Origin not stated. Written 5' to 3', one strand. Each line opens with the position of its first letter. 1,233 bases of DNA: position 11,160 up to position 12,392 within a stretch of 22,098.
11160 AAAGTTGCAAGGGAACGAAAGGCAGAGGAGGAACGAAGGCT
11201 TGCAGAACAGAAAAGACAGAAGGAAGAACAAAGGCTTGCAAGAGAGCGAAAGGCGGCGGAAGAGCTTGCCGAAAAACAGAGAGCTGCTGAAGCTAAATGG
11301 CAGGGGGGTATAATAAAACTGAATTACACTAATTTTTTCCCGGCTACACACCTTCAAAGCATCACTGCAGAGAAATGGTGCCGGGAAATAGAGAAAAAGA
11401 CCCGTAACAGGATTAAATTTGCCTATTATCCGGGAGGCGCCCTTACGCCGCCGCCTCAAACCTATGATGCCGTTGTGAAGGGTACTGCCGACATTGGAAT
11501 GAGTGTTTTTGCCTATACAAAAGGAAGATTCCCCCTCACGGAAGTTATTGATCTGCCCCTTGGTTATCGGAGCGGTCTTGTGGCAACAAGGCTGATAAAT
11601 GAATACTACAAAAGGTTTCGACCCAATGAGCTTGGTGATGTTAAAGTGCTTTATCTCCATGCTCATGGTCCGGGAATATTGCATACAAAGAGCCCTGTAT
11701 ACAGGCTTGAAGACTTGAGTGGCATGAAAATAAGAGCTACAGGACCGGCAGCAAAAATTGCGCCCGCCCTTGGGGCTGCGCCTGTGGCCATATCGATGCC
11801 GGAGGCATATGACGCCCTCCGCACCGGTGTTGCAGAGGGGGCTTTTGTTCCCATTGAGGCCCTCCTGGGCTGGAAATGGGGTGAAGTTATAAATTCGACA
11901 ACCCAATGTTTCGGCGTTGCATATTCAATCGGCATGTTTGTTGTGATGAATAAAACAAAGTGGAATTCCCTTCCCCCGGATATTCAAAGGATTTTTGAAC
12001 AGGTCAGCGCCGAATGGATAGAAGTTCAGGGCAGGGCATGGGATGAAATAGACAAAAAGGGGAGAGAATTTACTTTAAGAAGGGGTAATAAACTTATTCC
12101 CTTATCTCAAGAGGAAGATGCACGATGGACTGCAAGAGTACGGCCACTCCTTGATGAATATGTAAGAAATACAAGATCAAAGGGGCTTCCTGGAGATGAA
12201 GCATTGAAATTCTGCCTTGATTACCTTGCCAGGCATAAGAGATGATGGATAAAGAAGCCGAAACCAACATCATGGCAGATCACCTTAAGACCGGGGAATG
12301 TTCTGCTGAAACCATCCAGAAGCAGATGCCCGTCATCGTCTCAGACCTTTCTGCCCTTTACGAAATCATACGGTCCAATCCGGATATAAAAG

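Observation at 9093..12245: Receptor Ser/Thr kinase with a TRAP-transporter (DctP) solute-binding domain as sensor, held on a TolA-like KE-rich stalk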

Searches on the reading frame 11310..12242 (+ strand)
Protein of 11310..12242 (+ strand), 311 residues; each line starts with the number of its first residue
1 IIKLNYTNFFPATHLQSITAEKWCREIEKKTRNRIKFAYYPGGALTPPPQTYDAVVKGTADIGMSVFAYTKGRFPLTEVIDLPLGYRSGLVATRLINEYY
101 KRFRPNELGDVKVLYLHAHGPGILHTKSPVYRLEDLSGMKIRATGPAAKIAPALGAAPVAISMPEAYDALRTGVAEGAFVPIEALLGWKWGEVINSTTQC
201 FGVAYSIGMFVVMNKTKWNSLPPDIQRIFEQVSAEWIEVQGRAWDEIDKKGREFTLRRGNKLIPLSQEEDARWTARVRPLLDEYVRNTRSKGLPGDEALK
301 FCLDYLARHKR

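Call 8: find_homologous_proteins(query=window:11310-12242:+, max_evalue=0.00001)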
Query window:11310-12242:+ (311 aa): 6669 proteins with E <= 0.00001 among 8000 candidates; the best 120 are listed.
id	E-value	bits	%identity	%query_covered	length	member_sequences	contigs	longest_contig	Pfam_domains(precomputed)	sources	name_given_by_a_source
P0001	3.5e-151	521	70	99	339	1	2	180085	PF03480.19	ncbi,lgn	-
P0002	1.5e-150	518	69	100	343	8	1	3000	PF03480.19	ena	-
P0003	4.1e-150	517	69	99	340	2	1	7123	PF03480.19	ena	-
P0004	3.5e-149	514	69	100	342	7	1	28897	PF03480.19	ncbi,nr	ncbi:MAG: Sialic acid-binding periplasmic protein SiaP precursor [Syntrophorhabdus sp. PtaU1.Bin153]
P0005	6.1e-149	513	68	99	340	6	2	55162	PF03480.19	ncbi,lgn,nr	ncbi:MAG: TRAP transporter substrate-binding protein [Proteobacteria bacterium]|nr:TRAP transporter 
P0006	8.9e-149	513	69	100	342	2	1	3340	PF03480.19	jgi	-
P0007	1.5e-148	512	69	99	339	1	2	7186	PF03480.19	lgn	-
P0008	1.5e-148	512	69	99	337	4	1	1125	PF03480.19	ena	-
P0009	2.5e-148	511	68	100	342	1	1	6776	PF03480.19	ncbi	-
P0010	8.8e-148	509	68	100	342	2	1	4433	PF03480.19,PF02974.20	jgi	jgi:TRAP-type C4-dicarboxylate transport system substrate-binding protein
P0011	1.2e-147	509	68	100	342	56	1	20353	PF03480.19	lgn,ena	-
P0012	1.2e-147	509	68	100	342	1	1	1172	PF03480.19,PF02974.20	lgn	-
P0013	1.2e-147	509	69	100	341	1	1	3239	PF03480.19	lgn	-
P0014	2.3e-147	508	68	100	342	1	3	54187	PF03480.19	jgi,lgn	jgi:TRAP-type C4-dicarboxylate transport system substrate-binding protein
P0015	2.4e-147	508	69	100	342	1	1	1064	PF03480.19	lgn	-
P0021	3.3e-147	507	67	100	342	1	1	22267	PF03480.19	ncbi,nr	ncbi:MAG: C4-dicarboxylate ABC transporter substrate-binding protein [Syntrophus sp. (in: bacteria)]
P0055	7.2e-144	497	67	100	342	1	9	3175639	PF03480.19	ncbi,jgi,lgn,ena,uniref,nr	ncbi:MAG: TRAP transporter substrate-binding protein [Syntrophorhabdus aromaticivorans]|uniref:TRAP 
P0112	2.8e-139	481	66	99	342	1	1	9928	PF03480.19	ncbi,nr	ncbi:MAG: C4-dicarboxylate ABC transporter substrate-binding protein [Syntrophus sp. (in: bacteria)]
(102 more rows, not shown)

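Call 11: search_solved_structures(query=window:11310-12242:+, max_evalue=0.00001, show_alignments=2)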
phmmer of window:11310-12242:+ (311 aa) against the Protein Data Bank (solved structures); distinct sequences matched with E-value up to 0.00001: 88 (the best 60 are shown).
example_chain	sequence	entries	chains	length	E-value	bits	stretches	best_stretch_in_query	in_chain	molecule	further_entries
4n6d_A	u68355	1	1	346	5.9e-50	173.1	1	2-299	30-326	TRAP dicarboxylate transporter-DctP subunit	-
4nap_A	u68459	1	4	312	1.6e-49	171.7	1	2-300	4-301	Extracellular solute-binding protein, family 7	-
4pgn_A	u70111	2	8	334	2e-49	171.4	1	2-300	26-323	Extracellular solute-binding protein, family 7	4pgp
7nr2_AAA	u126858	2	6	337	6.2e-44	153.4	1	8-298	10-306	TRAP dicarboxylate transporter, DctP subunit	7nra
7nrr_AAA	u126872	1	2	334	7.6e-39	136.6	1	6-297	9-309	TRAP dicarboxylate transporter-DctP subunit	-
7nsw_AAA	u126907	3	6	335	7.6e-39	136.6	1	6-297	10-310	TRAP dicarboxylate transporter-DctP subunit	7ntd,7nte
4p56_A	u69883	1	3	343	4.8e-37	130.7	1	3-299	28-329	Putative extracellular solute-binding protein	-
5i5p_A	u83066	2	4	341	8.1e-36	126.7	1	17-309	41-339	TRAP TRANSPORTER SOLUTE BINDING PROTEIN | TRAP solute Binding Protein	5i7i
5im2_A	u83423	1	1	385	1.1e-35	126.2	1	10-310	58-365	Twin-arginine translocation pathway signal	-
5iga_A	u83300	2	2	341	3.1e-35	124.8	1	17-309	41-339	TRAP TRANSPORTER SOLUTE BINDING PROTEIN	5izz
7nqg_AAA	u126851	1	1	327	2.9e-29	105.2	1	10-295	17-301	TrapT family, dctP subunit, C4-dicarboxylate periplasmic binding protein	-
4p47_A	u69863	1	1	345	6.7e-21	77.7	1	14-286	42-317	TRAP dicarboxylate transporter, DctP subunit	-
8t9t_A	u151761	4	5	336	1.2e-18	70.3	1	21-285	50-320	Isethionate-binding periplasmic protein DctP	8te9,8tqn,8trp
4mco_A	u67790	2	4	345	8.6e-15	57.6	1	22-275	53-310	TRAP dicarboxylate transporter-DctP subunit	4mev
4ovs_A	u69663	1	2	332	1.1e-14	57.3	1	20-285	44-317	TRAP dicarboxylate transporter, DctP subunit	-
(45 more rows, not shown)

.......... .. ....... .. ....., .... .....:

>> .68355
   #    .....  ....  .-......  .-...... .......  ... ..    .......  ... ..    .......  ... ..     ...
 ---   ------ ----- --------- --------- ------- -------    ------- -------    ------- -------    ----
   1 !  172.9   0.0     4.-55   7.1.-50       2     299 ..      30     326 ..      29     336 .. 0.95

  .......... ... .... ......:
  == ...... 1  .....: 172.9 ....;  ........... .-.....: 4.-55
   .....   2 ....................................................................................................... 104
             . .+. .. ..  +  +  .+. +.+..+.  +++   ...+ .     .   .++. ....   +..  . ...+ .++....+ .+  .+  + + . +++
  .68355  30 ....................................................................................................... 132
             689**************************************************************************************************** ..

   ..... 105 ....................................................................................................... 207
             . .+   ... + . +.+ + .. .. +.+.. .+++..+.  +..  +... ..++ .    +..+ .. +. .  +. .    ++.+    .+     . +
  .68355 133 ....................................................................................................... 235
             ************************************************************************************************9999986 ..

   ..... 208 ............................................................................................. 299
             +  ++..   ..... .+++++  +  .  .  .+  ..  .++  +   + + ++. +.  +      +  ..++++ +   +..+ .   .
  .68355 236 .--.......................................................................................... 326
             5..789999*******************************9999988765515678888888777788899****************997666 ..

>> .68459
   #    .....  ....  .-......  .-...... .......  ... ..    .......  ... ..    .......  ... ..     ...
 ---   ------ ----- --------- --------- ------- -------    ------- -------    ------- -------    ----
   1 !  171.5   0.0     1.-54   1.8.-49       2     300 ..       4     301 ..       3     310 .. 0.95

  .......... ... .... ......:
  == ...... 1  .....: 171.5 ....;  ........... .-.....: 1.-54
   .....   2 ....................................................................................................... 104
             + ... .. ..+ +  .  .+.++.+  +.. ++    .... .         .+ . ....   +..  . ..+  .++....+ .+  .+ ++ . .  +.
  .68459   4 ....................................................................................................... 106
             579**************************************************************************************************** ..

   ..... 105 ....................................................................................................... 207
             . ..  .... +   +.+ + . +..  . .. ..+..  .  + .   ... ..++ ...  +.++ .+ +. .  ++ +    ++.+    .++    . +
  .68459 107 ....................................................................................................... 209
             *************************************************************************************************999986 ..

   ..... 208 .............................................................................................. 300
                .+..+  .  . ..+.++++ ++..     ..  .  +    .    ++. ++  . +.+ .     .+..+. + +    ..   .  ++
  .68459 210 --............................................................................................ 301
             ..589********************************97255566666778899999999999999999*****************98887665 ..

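Call 41: find_encoding_contigs(protein=P0001, flank=8000, max_places=3)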
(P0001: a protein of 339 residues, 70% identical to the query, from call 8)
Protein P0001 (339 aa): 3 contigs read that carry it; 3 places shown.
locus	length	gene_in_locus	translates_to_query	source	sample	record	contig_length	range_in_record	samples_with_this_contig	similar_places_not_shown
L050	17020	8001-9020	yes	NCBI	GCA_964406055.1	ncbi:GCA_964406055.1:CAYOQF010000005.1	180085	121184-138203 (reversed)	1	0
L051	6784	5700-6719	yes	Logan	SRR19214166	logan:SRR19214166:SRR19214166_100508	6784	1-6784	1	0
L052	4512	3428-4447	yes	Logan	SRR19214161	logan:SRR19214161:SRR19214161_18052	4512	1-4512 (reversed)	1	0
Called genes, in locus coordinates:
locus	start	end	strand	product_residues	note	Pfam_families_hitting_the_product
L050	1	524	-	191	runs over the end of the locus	PF12804:NTP_transf_3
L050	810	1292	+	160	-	PF04290:DctQ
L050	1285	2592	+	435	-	PF06808:DctM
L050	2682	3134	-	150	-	PF06240:COXG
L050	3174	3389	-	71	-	-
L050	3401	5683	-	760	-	PF01315:Ald_Xan_dh_C, PF02738:MoCoBD_1, PF20256:MoCoBD_2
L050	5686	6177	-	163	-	PF01799:Fer2_2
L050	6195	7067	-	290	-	PF00941:FAD_binding_5, PF03450:CO_deh_flav_C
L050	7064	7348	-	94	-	-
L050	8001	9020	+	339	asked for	PF03480:DctP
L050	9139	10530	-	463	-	PF00083:Sugar_tr (weak), PF07690:MFS_1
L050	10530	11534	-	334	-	PF14803:Zn_ribbon_Nudix (weak), PF00293:NUDIX, PF14361:RsbRD_N (faint)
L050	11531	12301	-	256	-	PF01209:Ubie_methyltran (weak), PF05175:MTS (weak), PF13489:Methyltransf_23 (weak), PF13847:Methyltransf_31 (weak), PF08241:Methyltransf_11, PF08242:Methyltransf_12 (weak), PF13649:Methyltransf_25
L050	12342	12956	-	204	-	PF01300:Sua5_yciO_yrdC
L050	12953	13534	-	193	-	PF13489:Methyltransf_23, PF13649:Methyltransf_25, PF08241:Methyltransf_11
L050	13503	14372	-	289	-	PF04909:Amidohydro_2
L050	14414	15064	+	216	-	PF00702:Hydrolase, PF12710:HAD, PF08282:Hydrolase_3 (weak)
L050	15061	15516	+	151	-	PF05382:Amidase_5 (faint), PF00877:NLPC_P60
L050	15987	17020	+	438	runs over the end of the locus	PF11638:DnaA_N, PF01695:IstB_IS21 (weak), PF00308:Bac_DnaA, PF08299:Bac_DnaA_C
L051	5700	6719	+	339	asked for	PF03480:DctP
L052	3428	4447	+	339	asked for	PF03480:DctP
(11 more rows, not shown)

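Call 42: find_encoding_contigs(protein=P0055, flank=8000, max_places=2)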
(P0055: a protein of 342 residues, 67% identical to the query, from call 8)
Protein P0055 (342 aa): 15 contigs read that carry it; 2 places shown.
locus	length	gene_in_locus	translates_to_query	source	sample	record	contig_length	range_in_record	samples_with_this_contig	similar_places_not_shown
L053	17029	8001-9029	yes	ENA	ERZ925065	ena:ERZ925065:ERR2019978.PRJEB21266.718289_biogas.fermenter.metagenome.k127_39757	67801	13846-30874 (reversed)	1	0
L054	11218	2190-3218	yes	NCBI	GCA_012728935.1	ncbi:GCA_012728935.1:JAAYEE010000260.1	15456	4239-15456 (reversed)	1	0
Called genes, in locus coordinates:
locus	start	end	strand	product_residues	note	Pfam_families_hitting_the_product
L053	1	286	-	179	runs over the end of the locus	PF12804:NTP_transf_3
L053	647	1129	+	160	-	PF04290:DctQ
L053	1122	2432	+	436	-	PF06808:DctM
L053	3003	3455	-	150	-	PF06240:COXG, PF10604:Polyketide_cyc2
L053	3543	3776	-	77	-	-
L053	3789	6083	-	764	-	PF01315:Ald_Xan_dh_C, PF02738:MoCoBD_1, PF20256:MoCoBD_2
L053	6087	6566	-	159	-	PF01799:Fer2_2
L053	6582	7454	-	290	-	PF00941:FAD_binding_5, PF03450:CO_deh_flav_C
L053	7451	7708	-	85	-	-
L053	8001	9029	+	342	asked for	PF03480:DctP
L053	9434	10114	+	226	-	-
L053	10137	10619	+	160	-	PF04008:Adenosine_kin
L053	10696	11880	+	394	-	PF00155:Aminotran_1_2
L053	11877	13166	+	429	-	PF03447:NAD_binding_3, PF00742:Homoserine_dh, PF01842:ACT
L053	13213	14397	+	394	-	PF01676:Metalloenzyme, PF10143:PhosphMutase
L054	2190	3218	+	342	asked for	PF03480:DctP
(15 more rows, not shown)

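Call 43: search_protein_families(library=ncbifam, proteins=[L050:3401-5683:-, L050:5686-6177:-, L050:6195-7067:-, L050:2682-3134:-], max_evalue=0.00001)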
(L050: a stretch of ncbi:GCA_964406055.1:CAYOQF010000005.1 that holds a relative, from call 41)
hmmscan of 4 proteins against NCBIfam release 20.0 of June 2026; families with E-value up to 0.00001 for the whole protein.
L050:3401-5683:- (760 aa): 13 families
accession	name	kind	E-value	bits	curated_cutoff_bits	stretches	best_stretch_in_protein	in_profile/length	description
TIGR03194.1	4hydrxCoA_A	equivalog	2.6e-206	687.4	994.55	1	13-749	3-746/746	4-hydroxybenzoyl-CoA reductase subunit alpha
NF043082.1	XdhA_XDHase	equivalog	9.8e-152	506.7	780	1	9-752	3-755/758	xanthine dehydrogenase subunit XdhA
NF007426.0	PRK09970.1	equivalog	3e-146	488.5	916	1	4-751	3-757/761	xanthine dehydrogenase molybdenum-binding subunit XdhA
TIGR03196.1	pucD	equivalog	3.6e-123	412.5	783.65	1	7-746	3-755/763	xanthine dehydrogenase subunit D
TIGR03311.1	Se_dep_XDH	equivalog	4.8e-110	369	830.45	2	7-547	162-686/848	selenium-dependent xanthine dehydrogenase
NF041018.1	glyceraldDH_alpha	equivalog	2.9e-109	366.5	790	2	13-390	9-390/741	glyceraldehyde dehydrogenase subunit alpha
NF040766.1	CODH_aero_grp5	exception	1.6e-97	327.6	950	2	9-575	7-588/785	aerobic carbon-monoxide dehydrogenase large subunit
NF045668.1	pterin_aldehy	equivalog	9.3e-96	321.8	1100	1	4-749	172-904/905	molybdopterin-dependent aldehyde oxidoreductase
TIGR03313.1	Se_sel_red_Mo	hypoth_equivalog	1.7e-83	280.8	1101.9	2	153-750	351-950/951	molybdopterin-dependent oxidoreductase Mo/Fe-S-binding subunit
TIGR02416.1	CO_dehy_Mo_lg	equivalog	3.2e-83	280.2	991.15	2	20-390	6-393/770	aerobic carbon-monoxide dehydrogenase large subunit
TIGR02965.1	xanthine_xdhB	equivalog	2.8e-79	267.2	849.5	2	18-391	12-375/758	xanthine dehydrogenase molybdopterin binding subunit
NF041671.1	peri_hyde_PaoC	equivalog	1.8e-74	251.4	1180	1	3-751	14-733/735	aldehyde oxidoreductase molybdenum-binding subunit PaoC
TIGR02969.1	mam_aldehyde_ox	subfamily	1.3e-48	165.3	1912.3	1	7-683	576-1230/1330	aldehyde oxidase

L050:5686-6177:- (163 aa): 11 families
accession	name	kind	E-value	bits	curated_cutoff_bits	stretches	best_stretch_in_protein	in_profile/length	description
NF041020.1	glyceraldDH_gamma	equivalog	1.3e-57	194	290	1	2-157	9-160/164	glyceraldehyde dehydrogenase subunit gamma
TIGR03198.1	pucE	equivalog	1.7e-47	160.7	254.3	1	3-158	1-151/151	xanthine dehydrogenase subunit E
NF043084.2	XdhC_XDHase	equivalog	3.3e-47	159.7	217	1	6-156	3-150/151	xanthine dehydrogenase subunit XdhC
TIGR03193.1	4hydroxCoAred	equivalog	1.6e-43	148.2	257.8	1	6-156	2-148/148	4-hydroxybenzoyl-CoA reductase subunit gamma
NF007387.0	PRK09908.1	equivalog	3.7e-42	143.5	212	1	2-157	5-157/159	xanthine dehydrogenase iron sulfur-binding subunit XdhC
NF045668.1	pterin_aldehy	equivalog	3.8e-40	137.8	1100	1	8-157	5-153/905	molybdopterin-dependent aldehyde oxidoreductase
NF008514.0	PRK11433.1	equivalog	1.9e-38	132.2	322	1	5-157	52-215/218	aldehyde dehydrogenase iron-sulfur subunit PaoA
TIGR03311.1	Se_dep_XDH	equivalog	6.3e-37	127.1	830.45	1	8-157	3-145/848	selenium-dependent xanthine dehydrogenase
TIGR02963.1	xanthine_xdhA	equivalog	3.6e-33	114.9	467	1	6-158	1-160/468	xanthine dehydrogenase small subunit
TIGR02969.1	mam_aldehyde_ox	subfamily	1.5e-20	72.4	1912.3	1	7-157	4-162/1330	aldehyde oxidase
TIGR03313.1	Se_sel_red_Mo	hypoth_equivalog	8.5e-10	36.9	1101.9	1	8-156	1-145/951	molybdopterin-dependent oxidoreductase Mo/Fe-S-binding subunit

L050:6195-7067:- (290 aa): 8 families
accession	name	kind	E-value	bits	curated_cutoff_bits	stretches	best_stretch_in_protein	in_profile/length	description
NF041019.1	glyceraldDH_beta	equivalog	5e-72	242.5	350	1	4-281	5-279/280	glyceraldehyde dehydrogenase subunit beta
NF043083.1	XdhB_XDHase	equivalog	1.1e-59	201.9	310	1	6-287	6-288/289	xanthine dehydrogenase subunit XdhB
NF007427.0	PRK09971.1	equivalog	2.9e-55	187.5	287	1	6-287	6-288/292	xanthine dehydrogenase FAD-binding subunit XdhB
TIGR02963.1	xanthine_xdhA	equivalog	3.8e-54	184.1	467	1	7-278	195-464/468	xanthine dehydrogenase small subunit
TIGR03195.1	4hydrxCoA_B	equivalog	1.2e-38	133.1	404.55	2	2-116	2-115/321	4-hydroxybenzoyl-CoA reductase subunit beta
TIGR03199.1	pucC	equivalog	6.7e-26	91.1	306.05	1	10-271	1-258/264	xanthine dehydrogenase subunit C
TIGR03312.1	Se_sel_red_FAD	hypoth_equivalog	9.3e-15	54.5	241.5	1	6-284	3-252/257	molybdopterin-dependent oxidoreductase FAD-binding subunit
TIGR02969.1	mam_aldehyde_ox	subfamily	1.3e-06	26.2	1912.3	1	88-276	328-521/1330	aldehyde oxidase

L050:2682-3134:- (150 aa): 0 families

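Call 52: predict_structure(alignment_id=A2)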
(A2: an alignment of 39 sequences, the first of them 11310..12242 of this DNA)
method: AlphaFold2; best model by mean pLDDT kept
length: 311 residues; sequences in the alignment: 39
mean_pLDDT: 87.7   pTM: 0.88
mean pLDDT of the five models: 87.7, 87.0, 86.9, 85.4, 74.4
residues with pLDDT >= 90: 190; 70-90: 95; 50-70: 20; < 50: 6
segments of 3 or more residues with pLDDT < 50: 43-47
pLDDT, mean of each block of 10 residues (from residue 1): 71 81 95 89 48 87 84 85 91 95 92 92 93 93 82 84 69 85 84 91 91 96 98 96 93 91 95 95 91 93 91 60
secondary structure, 60 per line:
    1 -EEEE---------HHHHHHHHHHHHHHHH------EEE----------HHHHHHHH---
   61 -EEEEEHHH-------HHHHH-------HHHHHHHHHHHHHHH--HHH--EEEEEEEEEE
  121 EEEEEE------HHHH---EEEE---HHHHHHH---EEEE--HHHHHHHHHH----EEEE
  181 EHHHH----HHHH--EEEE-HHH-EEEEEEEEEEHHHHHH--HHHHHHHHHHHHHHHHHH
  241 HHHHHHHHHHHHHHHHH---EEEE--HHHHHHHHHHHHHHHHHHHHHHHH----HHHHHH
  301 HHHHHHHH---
elements in order: E2-5 H15-30 E37-39 H50-57 E62-66 H77-81 H89-103 E111-126 H133-136 E140-143 H147-153 E157-160 H163-172 E177-181 H182-185 H190-193 E196-199 E205-214 H215-220 H223-257 E261-264 H267-290 H295-308

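Call 58: fold_search(model_id=the predicted structure, library=pdb)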
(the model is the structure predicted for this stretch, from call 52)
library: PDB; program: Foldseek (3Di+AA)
matches with E <= 10: 627; with E <= 0.001: 305
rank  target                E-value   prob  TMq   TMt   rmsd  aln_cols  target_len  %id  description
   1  4n6d                  1.1e-27  1.00  0.89  0.87   2.9       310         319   31  Crystal structure of a TRAP periplasmic solute binding protein from Desulfovibrio salexigens DSM2638 (Desal_3247), Targe (released 2013-10-30)
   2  4nap_D                5.0e-27  1.00  0.88  0.89   2.8       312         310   31  Crystal structure of a trap periplasmic solute binding protein from Desulfovibrio alaskensis G20 (DDE_0634), target EF (released 2013-11-13)
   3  4nap_A                7.9e-27  1.00  0.87  0.88   2.8       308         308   32  Crystal structure of a trap periplasmic solute binding protein from Desulfovibrio alaskensis G20 (DDE_0634), target EF (released 2013-11-13)
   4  4nap_C                1.9e-26  1.00  0.88  0.88   2.8       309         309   32  Crystal structure of a trap periplasmic solute binding protein from Desulfovibrio alaskensis G20 (DDE_0634), target EF (released 2013-11-13)
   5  4nap_B                3.5e-26  1.00  0.87  0.88   2.8       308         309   32  Crystal structure of a trap periplasmic solute binding protein from Desulfovibrio alaskensis G20 (DDE_0634), target EF (released 2013-11-13)
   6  4p56_A                3.5e-26  1.00  0.87  0.86   2.9       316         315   30  CRYSTAL STRUCTURE OF A TRAP PERIPLASMIC SOLUTE BINDING PROTEIN FROM BORDETELLA BRONCHISEPTICA, TARGET EFI-510038 (BB24 (released 2014-05-07)
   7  4p56_B                6.2e-26  1.00  0.86  0.84   2.9       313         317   30  CRYSTAL STRUCTURE OF A TRAP PERIPLASMIC SOLUTE BINDING PROTEIN FROM BORDETELLA BRONCHISEPTICA, TARGET EFI-510038 (BB24 (released 2014-05-07)
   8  7nr2_BBB              7.8e-26  1.00  0.87  0.84   2.7       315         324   29  The structure of the SBP TarP_Sse in complex with coumarate (released 2021-10-06)
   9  7nr2_EEE              1.2e-25  1.00  0.86  0.84   2.7       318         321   28  The structure of the SBP TarP_Sse in complex with coumarate (released 2021-10-06)
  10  7nr2_AAA              1.7e-25  1.00  0.87  0.84   2.9       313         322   29  The structure of the SBP TarP_Sse in complex with coumarate (released 2021-10-06)
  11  5im2                  1.8e-25  1.00  0.87  0.84   2.9       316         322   29  Crystal structure of a TRAP solute binding protein from Rhodoferax ferrireducens T118 (Rfer_2570, TARGET EFI-510210) in  (released 2016-03-23)
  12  5i7i_A                2.1e-25  1.00  0.89  0.87   2.8       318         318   29  Crystal structure of a marine metagenome TRAP solute binding protein specific for aromatic acid ligands (Sorcerer II G (released 2017-01-18)
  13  7nra_AAA              3.3e-25  1.00  0.87  0.83   2.7       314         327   29  The structure of the SBP TarP_Sse in complex with cinnamate (released 2021-10-06)
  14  7ntd_BBB              3.9e-25  1.00  0.85  0.83   3.1       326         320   30  The structure of the SBP TarP_Csal in complex with ferulate (released 2021-10-06)
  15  5i5p_A                5.8e-25  1.00  0.89  0.86   2.8       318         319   29  Crystal structure of a marine metagenome TRAP solute binding protein specific for aromatic acid ligands (Sorcerer II G (released 2017-01-18)
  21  7nrr_BBB              9.7e-25  1.00  0.86  0.83   3.0       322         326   30  The structure of the SBP TarP_Csal in complex with caffeate (released 2021-10-06)
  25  7nrr_AAA              5.4e-24  1.00  0.87  0.83   3.0       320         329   29  The structure of the SBP TarP_Csal in complex with caffeate (released 2021-10-06)
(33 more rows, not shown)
